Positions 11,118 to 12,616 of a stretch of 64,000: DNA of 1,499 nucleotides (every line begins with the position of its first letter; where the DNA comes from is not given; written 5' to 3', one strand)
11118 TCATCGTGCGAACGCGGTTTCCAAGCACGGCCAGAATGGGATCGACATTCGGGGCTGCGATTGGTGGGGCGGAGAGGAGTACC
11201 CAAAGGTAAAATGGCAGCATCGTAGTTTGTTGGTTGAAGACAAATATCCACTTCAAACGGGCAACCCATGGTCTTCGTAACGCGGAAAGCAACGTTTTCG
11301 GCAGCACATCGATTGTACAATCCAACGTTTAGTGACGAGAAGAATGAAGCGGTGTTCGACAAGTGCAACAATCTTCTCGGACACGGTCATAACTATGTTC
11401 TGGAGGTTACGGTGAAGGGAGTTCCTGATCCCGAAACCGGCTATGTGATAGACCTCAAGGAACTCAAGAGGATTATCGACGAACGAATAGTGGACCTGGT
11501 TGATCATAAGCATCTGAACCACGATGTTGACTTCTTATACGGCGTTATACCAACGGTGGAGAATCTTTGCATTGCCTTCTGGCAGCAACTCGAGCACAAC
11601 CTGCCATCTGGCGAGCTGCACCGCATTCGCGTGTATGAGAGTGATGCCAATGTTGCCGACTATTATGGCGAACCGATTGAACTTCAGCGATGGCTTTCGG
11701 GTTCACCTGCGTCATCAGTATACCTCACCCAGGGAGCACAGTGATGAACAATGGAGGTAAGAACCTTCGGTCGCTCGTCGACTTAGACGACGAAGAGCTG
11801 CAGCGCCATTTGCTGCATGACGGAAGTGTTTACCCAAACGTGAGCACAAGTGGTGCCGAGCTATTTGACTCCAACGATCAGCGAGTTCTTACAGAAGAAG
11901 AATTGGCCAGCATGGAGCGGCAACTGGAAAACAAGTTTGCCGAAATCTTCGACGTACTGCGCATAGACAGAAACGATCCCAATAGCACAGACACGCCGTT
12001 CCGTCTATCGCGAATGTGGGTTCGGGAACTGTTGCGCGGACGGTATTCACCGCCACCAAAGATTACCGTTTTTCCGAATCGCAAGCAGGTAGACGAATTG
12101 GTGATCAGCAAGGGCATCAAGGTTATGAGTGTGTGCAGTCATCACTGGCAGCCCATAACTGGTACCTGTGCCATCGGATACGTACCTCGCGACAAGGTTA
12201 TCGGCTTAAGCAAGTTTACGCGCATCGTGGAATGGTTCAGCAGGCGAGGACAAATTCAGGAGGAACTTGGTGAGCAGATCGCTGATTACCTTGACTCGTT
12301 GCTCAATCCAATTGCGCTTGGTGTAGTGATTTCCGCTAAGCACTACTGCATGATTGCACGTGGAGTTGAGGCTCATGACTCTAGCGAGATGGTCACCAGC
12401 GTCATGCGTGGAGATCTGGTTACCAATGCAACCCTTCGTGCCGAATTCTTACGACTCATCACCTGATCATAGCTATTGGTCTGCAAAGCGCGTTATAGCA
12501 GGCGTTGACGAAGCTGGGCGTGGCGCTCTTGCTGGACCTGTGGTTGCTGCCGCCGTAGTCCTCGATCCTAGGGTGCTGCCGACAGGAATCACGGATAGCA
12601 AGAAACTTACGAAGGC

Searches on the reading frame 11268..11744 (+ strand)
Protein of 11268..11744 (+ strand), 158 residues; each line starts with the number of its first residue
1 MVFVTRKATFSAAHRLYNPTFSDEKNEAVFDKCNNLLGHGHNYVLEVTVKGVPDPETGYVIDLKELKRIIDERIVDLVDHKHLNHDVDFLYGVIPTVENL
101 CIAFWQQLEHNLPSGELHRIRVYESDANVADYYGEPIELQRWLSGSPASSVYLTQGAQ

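Call 34: search_protein_families(library=pfam, proteins=[window:11268-11744:+], max_evalue=0.0001)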
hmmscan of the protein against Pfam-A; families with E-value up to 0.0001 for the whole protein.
window:11268-11744:+ (158 aa): 1 family
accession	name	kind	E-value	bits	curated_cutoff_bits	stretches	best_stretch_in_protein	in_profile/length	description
PF01242.24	PTPS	-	2.5e-35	121.5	22.4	1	4-134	2-120/121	6-pyruvoyl tetrahydropterin synthase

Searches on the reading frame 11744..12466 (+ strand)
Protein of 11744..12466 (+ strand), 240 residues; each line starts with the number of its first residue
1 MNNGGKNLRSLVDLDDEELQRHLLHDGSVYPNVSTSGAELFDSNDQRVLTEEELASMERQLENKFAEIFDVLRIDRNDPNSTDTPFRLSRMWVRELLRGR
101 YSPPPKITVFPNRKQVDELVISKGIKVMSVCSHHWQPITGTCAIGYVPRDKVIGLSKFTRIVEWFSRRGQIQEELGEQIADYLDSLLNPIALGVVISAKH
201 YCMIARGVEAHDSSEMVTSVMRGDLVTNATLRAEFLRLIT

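Call 34: search_protein_families(library=pfam, proteins=[window:11744-12466:+], max_evalue=0.0001)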
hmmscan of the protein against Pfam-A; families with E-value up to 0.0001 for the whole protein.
window:11744-12466:+ (240 aa): 1 family
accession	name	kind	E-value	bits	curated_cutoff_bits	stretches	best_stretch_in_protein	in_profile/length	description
PF01227.27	GTP_cyclohydroI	-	5.7e-49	166.4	27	1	62-239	2-178/179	GTP cyclohydrolase I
